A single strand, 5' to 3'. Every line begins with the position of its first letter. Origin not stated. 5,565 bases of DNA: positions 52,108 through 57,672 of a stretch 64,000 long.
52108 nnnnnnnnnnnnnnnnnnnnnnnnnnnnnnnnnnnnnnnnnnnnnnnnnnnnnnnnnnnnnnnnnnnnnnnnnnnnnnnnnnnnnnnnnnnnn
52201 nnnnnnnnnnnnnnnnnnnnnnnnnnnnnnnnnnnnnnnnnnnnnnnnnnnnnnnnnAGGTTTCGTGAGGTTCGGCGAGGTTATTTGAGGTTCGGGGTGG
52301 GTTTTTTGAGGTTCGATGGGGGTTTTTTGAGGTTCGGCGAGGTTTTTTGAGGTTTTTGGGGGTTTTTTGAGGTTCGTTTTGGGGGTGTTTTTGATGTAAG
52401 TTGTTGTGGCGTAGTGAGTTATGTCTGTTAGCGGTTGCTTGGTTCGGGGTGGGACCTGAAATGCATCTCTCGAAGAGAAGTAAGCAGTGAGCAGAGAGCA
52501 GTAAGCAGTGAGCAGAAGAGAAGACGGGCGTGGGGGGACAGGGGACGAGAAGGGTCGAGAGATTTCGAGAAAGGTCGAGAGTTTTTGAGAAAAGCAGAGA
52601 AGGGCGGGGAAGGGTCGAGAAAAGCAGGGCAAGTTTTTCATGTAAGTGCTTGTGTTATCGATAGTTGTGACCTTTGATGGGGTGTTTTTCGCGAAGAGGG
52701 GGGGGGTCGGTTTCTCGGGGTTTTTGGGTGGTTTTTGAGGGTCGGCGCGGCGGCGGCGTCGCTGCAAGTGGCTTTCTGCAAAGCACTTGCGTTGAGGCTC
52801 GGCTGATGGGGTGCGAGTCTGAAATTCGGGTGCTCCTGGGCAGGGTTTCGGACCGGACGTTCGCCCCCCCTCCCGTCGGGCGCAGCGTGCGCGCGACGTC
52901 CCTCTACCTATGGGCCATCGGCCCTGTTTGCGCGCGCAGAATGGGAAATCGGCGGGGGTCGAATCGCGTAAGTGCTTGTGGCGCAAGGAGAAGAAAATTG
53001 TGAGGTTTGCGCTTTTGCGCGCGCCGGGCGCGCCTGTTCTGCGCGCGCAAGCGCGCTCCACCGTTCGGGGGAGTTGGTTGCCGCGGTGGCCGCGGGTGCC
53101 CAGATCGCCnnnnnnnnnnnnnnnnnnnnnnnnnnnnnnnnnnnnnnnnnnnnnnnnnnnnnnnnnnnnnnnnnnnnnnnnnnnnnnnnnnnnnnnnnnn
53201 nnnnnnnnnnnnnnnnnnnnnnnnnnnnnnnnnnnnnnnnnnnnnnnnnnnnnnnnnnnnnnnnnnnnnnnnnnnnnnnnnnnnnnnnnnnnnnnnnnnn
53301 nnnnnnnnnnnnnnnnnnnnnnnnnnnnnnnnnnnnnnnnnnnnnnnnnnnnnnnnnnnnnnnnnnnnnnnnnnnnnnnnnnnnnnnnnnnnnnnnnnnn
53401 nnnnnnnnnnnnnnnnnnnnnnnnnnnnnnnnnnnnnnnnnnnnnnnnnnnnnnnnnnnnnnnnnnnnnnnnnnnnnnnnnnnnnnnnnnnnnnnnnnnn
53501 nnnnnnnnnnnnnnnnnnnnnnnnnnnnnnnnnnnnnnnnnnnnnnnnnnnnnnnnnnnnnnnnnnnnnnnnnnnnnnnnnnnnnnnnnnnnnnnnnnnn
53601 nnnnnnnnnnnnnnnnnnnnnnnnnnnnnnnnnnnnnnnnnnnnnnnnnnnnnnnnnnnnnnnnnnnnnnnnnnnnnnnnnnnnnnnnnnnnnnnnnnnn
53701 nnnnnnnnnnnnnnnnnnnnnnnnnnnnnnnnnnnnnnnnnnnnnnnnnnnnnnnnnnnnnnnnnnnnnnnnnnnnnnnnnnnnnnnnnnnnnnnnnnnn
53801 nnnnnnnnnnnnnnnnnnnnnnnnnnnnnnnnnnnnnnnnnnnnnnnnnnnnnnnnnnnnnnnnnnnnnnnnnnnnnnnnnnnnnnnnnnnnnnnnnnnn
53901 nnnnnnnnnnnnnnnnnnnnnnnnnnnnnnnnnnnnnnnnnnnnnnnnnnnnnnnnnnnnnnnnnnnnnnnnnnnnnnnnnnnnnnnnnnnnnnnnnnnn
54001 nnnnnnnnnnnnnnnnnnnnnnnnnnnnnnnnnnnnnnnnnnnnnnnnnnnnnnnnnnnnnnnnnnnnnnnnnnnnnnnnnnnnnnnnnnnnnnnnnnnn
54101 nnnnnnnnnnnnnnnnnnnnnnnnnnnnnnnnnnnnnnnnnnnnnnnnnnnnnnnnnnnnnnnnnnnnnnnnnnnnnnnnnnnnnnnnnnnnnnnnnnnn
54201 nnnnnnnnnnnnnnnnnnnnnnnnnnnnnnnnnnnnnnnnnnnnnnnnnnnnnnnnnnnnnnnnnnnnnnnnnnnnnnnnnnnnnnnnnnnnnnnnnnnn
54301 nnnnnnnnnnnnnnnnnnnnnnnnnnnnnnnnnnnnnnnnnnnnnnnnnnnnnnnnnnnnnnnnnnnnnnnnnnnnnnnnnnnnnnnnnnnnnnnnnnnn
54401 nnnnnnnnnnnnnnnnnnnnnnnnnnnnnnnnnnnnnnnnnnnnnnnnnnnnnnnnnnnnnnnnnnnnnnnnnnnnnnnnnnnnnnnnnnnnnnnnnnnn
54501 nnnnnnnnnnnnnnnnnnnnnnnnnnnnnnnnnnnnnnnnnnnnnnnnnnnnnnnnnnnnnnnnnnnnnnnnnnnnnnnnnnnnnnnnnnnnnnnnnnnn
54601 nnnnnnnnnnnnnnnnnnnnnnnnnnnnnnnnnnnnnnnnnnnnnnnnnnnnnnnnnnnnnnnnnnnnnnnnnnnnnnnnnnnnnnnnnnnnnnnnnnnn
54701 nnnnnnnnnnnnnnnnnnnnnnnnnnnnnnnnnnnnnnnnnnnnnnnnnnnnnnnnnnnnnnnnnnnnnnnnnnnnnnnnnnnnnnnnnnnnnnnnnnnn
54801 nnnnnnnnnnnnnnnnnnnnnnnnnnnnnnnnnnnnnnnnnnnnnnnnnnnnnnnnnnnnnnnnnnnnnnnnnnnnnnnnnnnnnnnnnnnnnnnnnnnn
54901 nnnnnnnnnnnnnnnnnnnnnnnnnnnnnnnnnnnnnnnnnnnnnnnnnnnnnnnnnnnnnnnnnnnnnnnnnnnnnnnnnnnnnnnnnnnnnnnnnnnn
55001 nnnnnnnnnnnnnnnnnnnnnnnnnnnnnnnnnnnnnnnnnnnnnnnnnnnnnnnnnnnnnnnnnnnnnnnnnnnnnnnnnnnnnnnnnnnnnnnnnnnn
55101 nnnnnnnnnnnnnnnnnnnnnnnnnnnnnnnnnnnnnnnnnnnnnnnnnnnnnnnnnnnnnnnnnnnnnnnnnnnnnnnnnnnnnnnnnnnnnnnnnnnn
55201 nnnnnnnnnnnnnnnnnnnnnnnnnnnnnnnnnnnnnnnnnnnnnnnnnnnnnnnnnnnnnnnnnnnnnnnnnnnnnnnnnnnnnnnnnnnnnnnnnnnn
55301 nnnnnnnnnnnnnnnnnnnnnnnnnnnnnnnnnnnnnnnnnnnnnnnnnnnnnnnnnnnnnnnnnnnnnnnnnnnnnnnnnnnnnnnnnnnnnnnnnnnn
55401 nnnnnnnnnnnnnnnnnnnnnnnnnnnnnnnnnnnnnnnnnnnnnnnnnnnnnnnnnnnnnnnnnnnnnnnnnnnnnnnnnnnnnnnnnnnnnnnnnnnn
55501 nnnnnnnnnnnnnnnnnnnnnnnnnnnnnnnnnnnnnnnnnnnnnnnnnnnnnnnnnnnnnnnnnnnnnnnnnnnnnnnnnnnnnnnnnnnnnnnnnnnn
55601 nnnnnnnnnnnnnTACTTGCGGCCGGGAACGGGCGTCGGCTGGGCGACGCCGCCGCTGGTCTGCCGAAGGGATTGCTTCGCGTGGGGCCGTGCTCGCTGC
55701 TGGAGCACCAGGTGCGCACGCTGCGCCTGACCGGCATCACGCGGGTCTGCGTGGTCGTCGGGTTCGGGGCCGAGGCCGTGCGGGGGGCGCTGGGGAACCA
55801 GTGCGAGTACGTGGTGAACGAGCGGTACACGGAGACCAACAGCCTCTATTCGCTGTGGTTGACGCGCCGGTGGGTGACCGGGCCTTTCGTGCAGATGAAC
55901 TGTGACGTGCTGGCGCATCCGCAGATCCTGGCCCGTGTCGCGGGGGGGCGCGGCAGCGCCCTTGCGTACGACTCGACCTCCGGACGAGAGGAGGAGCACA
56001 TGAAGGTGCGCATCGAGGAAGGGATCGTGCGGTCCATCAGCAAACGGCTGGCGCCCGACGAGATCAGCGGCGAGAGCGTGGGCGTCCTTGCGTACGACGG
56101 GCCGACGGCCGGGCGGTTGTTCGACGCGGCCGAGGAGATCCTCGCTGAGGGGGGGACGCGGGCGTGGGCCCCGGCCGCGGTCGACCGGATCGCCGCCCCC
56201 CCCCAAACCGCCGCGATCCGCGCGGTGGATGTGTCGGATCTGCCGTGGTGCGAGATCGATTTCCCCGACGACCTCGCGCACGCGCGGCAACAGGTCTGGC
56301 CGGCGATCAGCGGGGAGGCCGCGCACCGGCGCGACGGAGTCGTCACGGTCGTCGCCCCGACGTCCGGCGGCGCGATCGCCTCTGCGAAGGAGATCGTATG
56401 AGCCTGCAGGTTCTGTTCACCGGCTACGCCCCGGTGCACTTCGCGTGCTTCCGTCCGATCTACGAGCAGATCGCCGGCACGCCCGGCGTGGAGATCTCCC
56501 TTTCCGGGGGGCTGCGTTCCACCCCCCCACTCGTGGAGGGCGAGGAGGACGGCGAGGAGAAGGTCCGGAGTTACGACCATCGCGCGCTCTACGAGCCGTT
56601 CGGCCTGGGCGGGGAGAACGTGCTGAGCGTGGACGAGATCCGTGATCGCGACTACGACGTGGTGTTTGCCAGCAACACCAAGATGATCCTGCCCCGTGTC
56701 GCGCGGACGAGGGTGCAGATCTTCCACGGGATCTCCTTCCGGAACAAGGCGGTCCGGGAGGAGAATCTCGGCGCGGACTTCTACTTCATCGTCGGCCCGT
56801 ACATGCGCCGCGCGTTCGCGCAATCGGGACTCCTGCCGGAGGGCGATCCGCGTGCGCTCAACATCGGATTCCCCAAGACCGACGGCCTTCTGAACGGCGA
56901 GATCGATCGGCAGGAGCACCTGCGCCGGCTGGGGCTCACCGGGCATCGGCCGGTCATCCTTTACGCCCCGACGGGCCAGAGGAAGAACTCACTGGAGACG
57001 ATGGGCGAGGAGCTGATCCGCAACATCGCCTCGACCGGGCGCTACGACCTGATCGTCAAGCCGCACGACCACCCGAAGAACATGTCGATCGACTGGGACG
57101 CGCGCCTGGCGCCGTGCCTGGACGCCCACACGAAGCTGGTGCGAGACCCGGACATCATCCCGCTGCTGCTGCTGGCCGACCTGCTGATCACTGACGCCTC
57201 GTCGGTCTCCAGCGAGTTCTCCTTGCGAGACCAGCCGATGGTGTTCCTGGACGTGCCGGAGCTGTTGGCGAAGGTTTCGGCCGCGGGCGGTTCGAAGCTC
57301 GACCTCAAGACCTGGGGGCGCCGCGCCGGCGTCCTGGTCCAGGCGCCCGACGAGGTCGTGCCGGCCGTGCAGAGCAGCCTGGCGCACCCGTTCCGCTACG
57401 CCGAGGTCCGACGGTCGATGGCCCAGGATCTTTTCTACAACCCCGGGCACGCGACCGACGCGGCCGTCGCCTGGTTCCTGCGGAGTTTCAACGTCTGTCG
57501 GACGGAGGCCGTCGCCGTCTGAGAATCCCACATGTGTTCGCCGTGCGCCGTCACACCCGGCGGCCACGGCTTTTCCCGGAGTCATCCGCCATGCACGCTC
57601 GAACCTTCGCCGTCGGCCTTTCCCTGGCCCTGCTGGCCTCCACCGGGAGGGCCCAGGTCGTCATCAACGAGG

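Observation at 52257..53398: Copy B of the element sits 90 nt upstream of an ECF sigma / Ser-Thr kinase operon and reads through into it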

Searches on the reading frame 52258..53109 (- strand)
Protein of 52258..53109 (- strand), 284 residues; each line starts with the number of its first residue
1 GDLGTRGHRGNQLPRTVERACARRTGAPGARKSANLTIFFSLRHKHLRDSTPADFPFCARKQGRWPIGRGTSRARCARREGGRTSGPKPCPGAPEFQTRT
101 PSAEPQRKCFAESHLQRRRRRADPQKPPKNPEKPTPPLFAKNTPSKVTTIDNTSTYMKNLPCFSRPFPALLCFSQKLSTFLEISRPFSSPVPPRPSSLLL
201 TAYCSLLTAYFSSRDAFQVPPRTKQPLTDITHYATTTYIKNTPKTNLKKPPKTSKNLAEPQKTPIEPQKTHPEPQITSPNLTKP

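Call 63: search_protein_representatives(alignment_id=A5)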
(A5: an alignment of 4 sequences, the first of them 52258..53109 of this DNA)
Query: 4 sequences, 287 profile positions. Proteins with E-value up to 0.001 (for the whole library): 10; up to 1e-10: 3; up to 1e-30: 3. The best 10 are listed.
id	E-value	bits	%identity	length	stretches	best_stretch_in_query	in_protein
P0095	3.8e-93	328.5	-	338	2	3-217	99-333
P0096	5.9e-66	239.3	-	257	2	75-284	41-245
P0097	7.1e-33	130.8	-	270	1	82-284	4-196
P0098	1.2e-08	51.3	-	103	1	227-282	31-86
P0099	6.3e-08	48.9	-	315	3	183-280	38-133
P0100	6.8e-06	42.2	-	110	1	240-285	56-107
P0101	3.4e-04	36.6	-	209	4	241-285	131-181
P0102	3.5e-04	36.6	-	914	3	227-286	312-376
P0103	5.0e-04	36.1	-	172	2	244-286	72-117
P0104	8.2e-04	35.4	-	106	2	236-281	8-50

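Call 64: find_encoding_contigs(protein=P0097, flank=10000, max_places=5)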
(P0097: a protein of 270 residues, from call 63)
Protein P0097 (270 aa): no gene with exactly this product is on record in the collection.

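Call 66: find_encoding_contigs(protein=P0099, flank=10000, max_places=5)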
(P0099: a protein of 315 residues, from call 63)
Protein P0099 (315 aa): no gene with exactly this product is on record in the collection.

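Call 67: find_encoding_contigs(protein=P0098, flank=10000, max_places=5)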
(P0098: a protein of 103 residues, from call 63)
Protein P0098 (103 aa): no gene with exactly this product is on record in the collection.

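Call 80: search_protein_families(library=pfam, proteins=[P0097, P0099], max_evalue=0.01)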
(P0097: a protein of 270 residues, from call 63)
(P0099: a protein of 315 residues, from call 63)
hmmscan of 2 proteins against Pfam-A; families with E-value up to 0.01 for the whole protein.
P0097 (270 aa): 0 families

P0099 (315 aa): 0 families

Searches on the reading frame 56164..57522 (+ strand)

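Call 11: search_protein_families(library=pfam, proteins=[window:56164-57522:+])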
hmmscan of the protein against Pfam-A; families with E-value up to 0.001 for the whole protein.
window:56164-57522:+ (452 aa): 1 family
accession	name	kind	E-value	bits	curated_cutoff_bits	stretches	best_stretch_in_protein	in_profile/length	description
PF04464.20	Glyphos_transf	-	2.6e-14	53.4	22.1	1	200-419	131-345/367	CDP-Glycerol:Poly(glycerophosphate) glycerophosphotransferase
